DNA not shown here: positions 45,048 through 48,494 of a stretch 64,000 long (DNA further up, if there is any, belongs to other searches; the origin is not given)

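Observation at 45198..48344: Receptor-like protein with two tandem degenerate kinase domains, a TM helix and a long TPR array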

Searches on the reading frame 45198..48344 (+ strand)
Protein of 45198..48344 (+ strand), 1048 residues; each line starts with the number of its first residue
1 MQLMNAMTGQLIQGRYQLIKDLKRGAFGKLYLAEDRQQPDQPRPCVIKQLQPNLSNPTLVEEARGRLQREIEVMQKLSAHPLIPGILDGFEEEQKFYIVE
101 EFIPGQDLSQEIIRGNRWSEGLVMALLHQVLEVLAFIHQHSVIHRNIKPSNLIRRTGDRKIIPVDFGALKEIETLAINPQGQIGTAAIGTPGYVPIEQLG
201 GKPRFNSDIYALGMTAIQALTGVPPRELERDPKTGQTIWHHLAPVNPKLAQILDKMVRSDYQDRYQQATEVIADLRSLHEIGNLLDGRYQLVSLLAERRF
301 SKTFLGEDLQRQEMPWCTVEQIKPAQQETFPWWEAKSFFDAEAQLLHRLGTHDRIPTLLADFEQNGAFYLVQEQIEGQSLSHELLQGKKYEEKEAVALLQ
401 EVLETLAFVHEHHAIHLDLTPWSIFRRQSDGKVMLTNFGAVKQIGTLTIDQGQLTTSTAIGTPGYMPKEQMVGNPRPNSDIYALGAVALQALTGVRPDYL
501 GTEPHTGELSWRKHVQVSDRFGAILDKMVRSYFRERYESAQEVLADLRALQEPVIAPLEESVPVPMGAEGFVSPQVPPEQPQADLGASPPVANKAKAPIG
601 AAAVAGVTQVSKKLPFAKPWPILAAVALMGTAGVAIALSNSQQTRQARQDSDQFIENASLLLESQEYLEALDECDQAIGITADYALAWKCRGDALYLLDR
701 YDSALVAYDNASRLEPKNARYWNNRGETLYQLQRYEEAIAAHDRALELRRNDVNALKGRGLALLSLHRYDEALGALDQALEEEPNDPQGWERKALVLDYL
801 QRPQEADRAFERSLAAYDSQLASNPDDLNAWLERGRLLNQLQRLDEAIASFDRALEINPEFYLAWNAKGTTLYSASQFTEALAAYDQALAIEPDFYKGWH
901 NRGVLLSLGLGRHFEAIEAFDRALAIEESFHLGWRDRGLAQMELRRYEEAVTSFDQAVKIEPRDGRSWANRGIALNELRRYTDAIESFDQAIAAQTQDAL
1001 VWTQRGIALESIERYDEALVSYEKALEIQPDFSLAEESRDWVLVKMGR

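Call 3: search_protein_families(library=pfam, proteins=[window:45198-48344:+], max_evalue=0.1)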
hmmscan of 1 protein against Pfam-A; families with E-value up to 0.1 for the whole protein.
window:45198-48344:+ (1048 aa): 34 families (the best 25 are shown)
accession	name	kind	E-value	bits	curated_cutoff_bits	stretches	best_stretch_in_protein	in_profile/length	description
PF00515.34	TPR_1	-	2.2e-64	211.2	27.8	8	999-1032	1-34/34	Tetratricopeptide repeat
PF00069.31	Pkinase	-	1.1e-53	182.8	31.7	2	16-269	1-255/263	Protein kinase domain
PF07719.23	TPR_2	-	2.3e-52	171.2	27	7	999-1031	1-33/34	Tetratricopeptide repeat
PF13414.12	TPR_11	-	1.4e-44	149.9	26.8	6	692-732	1-41/42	TPR repeat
PF13181.12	TPR_8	-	8e-37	122.7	25.7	4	829-860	2-33/34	Tetratricopeptide repeat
PF13431.12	TPR_17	-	1.3e-36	122.2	24.4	4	707-740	1-34/34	Tetratricopeptide repeat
PF13432.12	TPR_16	-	2e-36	124.4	32.7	6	936-998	2-64/65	Tetratricopeptide repeat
PF13371.12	TPR_9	-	2.1e-25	89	35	6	808-860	9-61/73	Tetratricopeptide repeat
PF07714.23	PK_Tyr_Ser-Thr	-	3.4e-25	89.3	23.1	2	17-221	2-199/258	Protein tyrosine and serine/threonine kinase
PF13428.12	TPR_14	-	4.6e-25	86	23.5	4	829-869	2-42/44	Tetratricopeptide repeat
PF13424.12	TPR_12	-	5.6e-22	78.2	30.1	6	719-781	3-73/77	Tetratricopeptide repeat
PF14559.12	TPR_19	-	1.6e-19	70.4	25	3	730-790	2-62/68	Tetratricopeptide repeat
PF23914.1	TPR_CcmH_CycH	-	6.8e-19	68.7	42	3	819-860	41-82/158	Cytochrome c-type biogenesis protein H TPR domain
PF01239.28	PPTA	-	1.8e-12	46.6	29.5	2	879-907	2-30/32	Protein prenyltransferase alpha subunit repeat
PF13176.12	TPR_7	-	5.7e-10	38.9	27.9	0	726-751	6-31/36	Tetratricopeptide repeat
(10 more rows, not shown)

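Call 4: search_protein_families(library=ncbifam, proteins=[window:45198-48344:+], max_evalue=0.1)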
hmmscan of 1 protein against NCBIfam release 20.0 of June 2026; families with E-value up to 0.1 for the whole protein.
window:45198-48344:+ (1048 aa): 47 families (the best 25 are shown)
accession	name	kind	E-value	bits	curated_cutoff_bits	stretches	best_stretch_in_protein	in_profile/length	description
NF038150.1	lanthi_synth_IV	equivalog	2.4e-63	214.7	650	2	10-264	185-443/851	class IV lanthionine synthetase LanL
NF033483.0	PknB_PASTA_kin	equivalog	8.9e-56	190.1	450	2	9-278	2-268/563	Stk1 family PASTA domain-containing Ser/Thr kinase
NF047741.1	antiphage_MADS6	equivalog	3.3e-54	184.5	460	2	15-279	190-461/612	methylation-associated defense system protein kinase MAD6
TIGR03903.1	TOMM_kin_cyc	equivalog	1.8e-39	135.4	705.75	2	61-279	19-248/1267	TOMM system kinase/cyclase fusion protein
TIGR02521.1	type_IV_pilW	equivalog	4.4e-36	124.6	154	4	915-1035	49-171/234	type IV pilus biogenesis/stability protein PilW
NF040959.1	MamA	equivalog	1.2e-34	119.6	200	4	938-1032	78-172/204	magnetosome protein MamA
TIGR02917.1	PEP_TPR_lipo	equivalog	1.2e-31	109.5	312.2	3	806-991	137-321/899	XrtA/PEP-CTERM system TPR-repeat protein PrsT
NF038151.1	lanthi_synth_III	equivalog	3.9e-30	104.9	575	2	13-259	219-461/833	class III lanthionine synthetase LanKC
NF052427.1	StpK7MSMEG_1200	equivalog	1.8e-29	102.7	900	2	14-276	7-266/601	serine/threonine protein kinase StpK7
NF008391.2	PRK11189.1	equivalog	5.4e-22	78.6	250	3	708-787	88-167/297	lipoprotein NlpI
NF033762.1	social_mot_Tgl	equivalog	6.7e-21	74.8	225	4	876-958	45-127/252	social motility TPR repeat lipoprotein Tgl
TIGR02552.1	LcrH_SycD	equivalog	1e-19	70.6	104.8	2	695-788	28-121/136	SycD/LcrH family type III secretion system chaperone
NF009651.0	PRK13184.1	equivalog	1.2e-19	69.9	839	2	14-277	2-289/932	serine/threonine-protein kinase PknD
NF033920.0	C39_PA2778_fam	equivalog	2.2e-19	69.9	150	3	646-748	151-253/255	PA2778 family cysteine peptidase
TIGR00990.1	3a0801s09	subfamily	1.7e-18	66.6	757.25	3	915-1033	312-433/615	mitochondrial import receptor subunit TOM70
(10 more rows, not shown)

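Call 13: find_encoding_contigs(protein=window:45198-48344:+, flank=5000, max_places=4)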
Protein window:45198-48344:+ (1048 aa): no gene with exactly this product is on record in the collection.

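Call 59: search_protein_families(library=padloc, proteins=[window:45198-48344:+], max_evalue=0.001)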
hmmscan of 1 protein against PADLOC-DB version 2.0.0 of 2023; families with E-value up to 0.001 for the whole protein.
window:45198-48344:+ (1048 aa): 35 families (the best 25 are shown)
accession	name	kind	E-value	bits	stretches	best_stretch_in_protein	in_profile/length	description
PDLC04045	PD-T4-6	-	8.9e-171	565.5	2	8-278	27-298/350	-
PDLC04044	PD-T4-6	-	1.2e-149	496.6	2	8-279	26-293/372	-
PDLC04062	PD-T4-6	-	4.2e-130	432.8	2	11-278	29-293/450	-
PDLC04051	PD-T4-6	-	7.5e-94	313.3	2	11-279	29-295/476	-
PDLC04042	PD-T4-6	-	2e-73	245.6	2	8-279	3-273/292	-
PDLC04053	PD-T4-6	-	3.8e-66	221.6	2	12-277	7-270/311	-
PDLC04047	PD-T4-6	-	1.4e-62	209.7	2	8-278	4-272/327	-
PDLC04138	mad6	-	7.5e-62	208.1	2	4-280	41-315/659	mads_6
PDLC03920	MkoA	-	4e-60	202.2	2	10-280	5-279/1112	-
PDLC04054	PD-T4-6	-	5.8e-57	191.7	2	4-275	1-270/347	-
PDLC04061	PD-T4-6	-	9.5e-53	178.4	2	9-277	11-282/510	-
PDLC04043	PD-T4-6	-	1.6e-51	173.8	2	11-277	12-276/452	-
PDLC04048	PD-T4-6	-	4e-49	165.9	2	8-277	4-271/354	-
PDLC04060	PD-T4-6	-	1e-47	161.2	2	7-280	1-271/486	-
PDLC04057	PD-T4-6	-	7.4e-46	155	2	7-277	1-269/443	-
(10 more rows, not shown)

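Call 79: predict_structure(alignment_id=A4)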
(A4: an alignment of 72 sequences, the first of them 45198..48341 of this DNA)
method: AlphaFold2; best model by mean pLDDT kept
length: 1048 residues; sequences in the alignment: 72
mean_pLDDT: 84.6   pTM: 0.57
mean pLDDT of the five models: 84.6, 83.1, 83.0, 82.9, 82.8
residues with pLDDT >= 90: 647; 70-90: 209; 50-70: 98; < 50: 94
segments of 3 or more residues with pLDDT < 50: 1-6, 557-618, 757-762, 963-971, 1023-1030
pLDDT, mean of each block of 10 residues (from residue 1): 55 94 85 89 92 84 93 95 95 93 94 85 94 97 95 94 90 87 87 93 95 98 93 88 92 97 97 91 93 87 94 91 82 90 96 97 95 95 93 98 98 96 96 94 86 80 94 95 98 96 90 96 98 96 97 60 37 37 36 33 34 42 67 78 86 95 93 97 95 94 96 95 96 94 92 58 56 73 73 73 67 61 78 95 95 95 97 95 98 96 94 97 95 95 96 94 48 58 71 61 65 61 46 82 88
secondary structure, 60 per line:
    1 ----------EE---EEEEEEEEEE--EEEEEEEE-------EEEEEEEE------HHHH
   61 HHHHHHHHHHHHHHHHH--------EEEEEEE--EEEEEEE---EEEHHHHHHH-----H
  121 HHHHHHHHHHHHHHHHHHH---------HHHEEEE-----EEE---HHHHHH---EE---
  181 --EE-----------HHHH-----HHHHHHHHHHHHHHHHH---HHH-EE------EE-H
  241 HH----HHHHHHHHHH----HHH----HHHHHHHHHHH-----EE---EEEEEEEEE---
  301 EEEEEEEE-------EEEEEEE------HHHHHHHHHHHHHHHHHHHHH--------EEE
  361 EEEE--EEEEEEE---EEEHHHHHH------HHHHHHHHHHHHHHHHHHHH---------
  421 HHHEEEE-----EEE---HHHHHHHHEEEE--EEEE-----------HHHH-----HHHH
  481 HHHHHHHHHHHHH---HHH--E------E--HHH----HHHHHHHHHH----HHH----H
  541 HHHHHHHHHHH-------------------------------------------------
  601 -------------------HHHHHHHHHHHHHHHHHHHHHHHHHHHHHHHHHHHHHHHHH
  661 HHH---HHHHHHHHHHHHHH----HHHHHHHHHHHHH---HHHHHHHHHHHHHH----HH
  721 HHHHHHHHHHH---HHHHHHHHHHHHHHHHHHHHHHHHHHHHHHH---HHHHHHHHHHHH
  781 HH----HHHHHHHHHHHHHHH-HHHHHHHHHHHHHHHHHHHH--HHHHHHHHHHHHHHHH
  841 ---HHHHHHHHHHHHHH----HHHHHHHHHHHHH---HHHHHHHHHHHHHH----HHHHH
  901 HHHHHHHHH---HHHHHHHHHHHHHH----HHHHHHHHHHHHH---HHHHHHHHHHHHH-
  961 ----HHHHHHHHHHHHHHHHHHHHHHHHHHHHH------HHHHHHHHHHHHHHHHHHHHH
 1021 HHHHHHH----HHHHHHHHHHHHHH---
elements in order (helices of 4 or more, strands of 3 or more residues): E16-25 E28-35 E43-50 H57-77 E86-92 E95-101 E105-107 H108-114 H120-139 E152-155 E161-163 H167-172 H196-199 H205-221 H247-256 H268-278 E289-297 E301-308 E316-322 H329-349 E358-364 E367-373 E377-379 H380-385 H392-411 E424-427 E433-435 H439-446 E447-450 E453-456 H468-471 H477-493 H519-528 H540-551 H620-663 H667-680 H685-697 H701-714 H719-731 H735-765 H769-782 H787-801 H803-822 H825-840 H844-857 H862-874 H878-891 H896-909 H913-926 H931-943 H947-959 H965-993 H1000-1027 H1032-1045
